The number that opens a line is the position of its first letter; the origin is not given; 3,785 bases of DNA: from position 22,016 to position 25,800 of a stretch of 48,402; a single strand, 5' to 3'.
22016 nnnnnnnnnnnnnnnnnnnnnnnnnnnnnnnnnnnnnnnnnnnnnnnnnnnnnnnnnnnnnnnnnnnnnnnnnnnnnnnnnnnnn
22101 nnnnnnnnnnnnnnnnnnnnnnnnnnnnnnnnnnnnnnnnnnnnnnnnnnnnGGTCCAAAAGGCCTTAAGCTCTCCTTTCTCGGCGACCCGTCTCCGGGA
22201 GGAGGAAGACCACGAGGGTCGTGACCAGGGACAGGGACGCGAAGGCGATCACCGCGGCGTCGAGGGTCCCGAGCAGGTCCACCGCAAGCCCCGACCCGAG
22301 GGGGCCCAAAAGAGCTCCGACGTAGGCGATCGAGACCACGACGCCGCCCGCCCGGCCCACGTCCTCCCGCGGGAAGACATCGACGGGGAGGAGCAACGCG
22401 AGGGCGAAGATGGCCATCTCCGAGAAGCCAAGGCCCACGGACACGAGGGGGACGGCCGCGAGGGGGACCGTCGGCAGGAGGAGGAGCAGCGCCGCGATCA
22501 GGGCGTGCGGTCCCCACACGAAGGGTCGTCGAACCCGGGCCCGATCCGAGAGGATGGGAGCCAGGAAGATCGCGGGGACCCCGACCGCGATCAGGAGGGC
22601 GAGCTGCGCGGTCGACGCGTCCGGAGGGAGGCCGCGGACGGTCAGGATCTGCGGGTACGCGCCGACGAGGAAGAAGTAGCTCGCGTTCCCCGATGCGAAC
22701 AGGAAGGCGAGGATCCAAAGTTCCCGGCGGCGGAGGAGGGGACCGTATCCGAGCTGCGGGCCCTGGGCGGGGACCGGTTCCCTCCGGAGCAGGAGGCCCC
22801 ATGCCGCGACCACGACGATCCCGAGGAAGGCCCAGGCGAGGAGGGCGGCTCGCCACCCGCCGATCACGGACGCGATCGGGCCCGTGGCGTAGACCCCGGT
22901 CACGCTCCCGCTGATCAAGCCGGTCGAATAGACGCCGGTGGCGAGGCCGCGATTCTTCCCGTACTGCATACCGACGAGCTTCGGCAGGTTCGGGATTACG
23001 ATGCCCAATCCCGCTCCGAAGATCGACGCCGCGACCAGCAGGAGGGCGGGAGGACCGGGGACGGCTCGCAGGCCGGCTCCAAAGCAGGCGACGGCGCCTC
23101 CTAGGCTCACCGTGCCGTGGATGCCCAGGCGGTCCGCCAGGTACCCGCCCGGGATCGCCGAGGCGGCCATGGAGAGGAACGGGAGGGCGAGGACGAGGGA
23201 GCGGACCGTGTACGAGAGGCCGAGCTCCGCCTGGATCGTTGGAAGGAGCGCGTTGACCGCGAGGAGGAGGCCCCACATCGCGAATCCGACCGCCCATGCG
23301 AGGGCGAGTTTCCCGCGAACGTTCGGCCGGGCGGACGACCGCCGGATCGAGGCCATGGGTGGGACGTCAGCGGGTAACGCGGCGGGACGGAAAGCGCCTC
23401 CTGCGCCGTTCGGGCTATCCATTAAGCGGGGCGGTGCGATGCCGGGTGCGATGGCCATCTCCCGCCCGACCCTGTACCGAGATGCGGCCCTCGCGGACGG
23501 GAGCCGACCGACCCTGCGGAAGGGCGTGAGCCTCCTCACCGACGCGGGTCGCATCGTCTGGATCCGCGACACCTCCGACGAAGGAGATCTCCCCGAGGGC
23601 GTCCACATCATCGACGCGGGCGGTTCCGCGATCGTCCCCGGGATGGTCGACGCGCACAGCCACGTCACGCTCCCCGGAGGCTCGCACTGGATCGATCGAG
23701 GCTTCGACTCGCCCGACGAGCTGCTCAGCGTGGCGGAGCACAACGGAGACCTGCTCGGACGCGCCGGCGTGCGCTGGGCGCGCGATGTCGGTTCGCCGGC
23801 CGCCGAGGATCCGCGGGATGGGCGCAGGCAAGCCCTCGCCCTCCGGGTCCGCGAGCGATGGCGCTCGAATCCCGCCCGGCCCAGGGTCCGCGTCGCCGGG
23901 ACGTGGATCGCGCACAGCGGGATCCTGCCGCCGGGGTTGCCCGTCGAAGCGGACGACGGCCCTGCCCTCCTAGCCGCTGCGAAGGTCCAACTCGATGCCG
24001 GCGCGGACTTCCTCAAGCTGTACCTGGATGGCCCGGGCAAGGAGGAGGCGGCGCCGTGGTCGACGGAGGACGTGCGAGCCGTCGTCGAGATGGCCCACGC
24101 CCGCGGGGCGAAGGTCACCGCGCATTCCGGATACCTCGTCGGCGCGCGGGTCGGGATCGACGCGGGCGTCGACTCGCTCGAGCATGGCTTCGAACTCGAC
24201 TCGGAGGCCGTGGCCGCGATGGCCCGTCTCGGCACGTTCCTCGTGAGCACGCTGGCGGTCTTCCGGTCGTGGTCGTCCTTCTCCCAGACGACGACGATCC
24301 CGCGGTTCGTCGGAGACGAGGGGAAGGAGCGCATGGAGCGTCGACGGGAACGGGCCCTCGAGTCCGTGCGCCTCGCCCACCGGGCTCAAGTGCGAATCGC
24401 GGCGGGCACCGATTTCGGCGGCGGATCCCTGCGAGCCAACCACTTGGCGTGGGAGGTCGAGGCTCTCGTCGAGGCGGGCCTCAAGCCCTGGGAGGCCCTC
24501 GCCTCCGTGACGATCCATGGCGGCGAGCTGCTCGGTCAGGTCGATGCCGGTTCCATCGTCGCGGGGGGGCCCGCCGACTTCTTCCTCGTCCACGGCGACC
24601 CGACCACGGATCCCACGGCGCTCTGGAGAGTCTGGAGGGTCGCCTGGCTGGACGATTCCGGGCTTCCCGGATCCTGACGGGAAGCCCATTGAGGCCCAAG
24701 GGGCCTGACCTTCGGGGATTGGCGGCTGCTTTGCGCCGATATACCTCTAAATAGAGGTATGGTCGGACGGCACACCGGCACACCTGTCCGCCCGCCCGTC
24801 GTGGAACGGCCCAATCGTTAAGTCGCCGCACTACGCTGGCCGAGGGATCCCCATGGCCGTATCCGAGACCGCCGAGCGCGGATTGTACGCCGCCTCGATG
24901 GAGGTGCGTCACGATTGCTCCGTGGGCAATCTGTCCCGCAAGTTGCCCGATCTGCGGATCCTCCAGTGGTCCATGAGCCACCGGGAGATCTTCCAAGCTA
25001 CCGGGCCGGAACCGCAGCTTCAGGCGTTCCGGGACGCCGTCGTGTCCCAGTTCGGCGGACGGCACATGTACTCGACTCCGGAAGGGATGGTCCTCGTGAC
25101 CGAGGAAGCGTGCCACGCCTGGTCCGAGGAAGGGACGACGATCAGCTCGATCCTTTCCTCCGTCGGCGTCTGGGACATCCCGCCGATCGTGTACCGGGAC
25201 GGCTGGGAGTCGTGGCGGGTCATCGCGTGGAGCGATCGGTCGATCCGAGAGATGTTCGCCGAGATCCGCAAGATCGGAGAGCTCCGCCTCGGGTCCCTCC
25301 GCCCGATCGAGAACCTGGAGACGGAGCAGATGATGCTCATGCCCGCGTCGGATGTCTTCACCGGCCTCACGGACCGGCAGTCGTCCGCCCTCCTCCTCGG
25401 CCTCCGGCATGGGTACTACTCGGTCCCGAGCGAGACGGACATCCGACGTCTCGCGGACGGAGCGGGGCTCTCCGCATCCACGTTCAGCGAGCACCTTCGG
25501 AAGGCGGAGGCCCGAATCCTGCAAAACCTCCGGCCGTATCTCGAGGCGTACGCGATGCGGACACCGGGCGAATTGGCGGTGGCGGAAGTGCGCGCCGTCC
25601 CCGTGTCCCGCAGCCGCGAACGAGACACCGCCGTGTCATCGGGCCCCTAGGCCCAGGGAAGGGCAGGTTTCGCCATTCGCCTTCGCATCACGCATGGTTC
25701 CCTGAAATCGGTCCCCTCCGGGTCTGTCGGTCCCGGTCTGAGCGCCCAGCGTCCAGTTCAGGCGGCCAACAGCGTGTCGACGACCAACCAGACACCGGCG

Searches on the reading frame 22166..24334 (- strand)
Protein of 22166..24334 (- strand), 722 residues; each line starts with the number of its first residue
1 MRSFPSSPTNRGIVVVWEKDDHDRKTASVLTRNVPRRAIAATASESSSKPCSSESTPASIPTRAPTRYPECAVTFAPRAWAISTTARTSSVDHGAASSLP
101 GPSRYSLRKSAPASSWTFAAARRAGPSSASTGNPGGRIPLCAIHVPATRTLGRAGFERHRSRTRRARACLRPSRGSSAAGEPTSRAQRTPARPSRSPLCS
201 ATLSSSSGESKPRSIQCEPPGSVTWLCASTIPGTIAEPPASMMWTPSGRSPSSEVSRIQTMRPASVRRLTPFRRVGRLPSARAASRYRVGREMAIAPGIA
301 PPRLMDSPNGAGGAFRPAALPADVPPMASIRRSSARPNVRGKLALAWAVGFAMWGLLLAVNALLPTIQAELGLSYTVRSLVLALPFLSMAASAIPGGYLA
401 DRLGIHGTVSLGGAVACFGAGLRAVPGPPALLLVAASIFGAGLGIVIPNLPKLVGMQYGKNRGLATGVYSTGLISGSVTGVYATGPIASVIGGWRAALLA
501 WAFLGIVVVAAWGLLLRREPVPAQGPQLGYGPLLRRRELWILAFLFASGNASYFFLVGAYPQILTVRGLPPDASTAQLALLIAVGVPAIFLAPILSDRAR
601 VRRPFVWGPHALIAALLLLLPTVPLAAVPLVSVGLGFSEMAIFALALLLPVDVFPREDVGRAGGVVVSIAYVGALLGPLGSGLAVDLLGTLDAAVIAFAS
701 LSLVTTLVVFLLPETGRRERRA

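Call 38: search_protein_families(library=pfam, proteins=[window:22166-24334:-], max_evalue=0.00001)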
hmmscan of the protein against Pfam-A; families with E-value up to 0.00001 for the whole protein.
window:22166-24334:- (722 aa): 1 family
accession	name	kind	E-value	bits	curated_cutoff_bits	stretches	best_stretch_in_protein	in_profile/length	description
PF07690.21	MFS_1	-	2.6e-34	119.1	33.4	2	350-645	5-318/347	Major Facilitator Superfamily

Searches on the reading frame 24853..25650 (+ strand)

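Call 38: search_protein_families(library=pfam, proteins=[window:24853-25650:+], max_evalue=0.00001)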
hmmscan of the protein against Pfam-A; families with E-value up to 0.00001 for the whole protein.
window:24853-25650:+ (265 aa): 2 families
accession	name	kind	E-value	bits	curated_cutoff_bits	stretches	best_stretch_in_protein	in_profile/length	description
PF24280.2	HVO_A0563_N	-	2.9e-16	60.1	27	1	14-156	2-140/145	HVO_A0563, N-terminal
PF04967.18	HTH_10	-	9.7e-14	51.4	23.1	1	172-223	1-52/53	HTH DNA binding domain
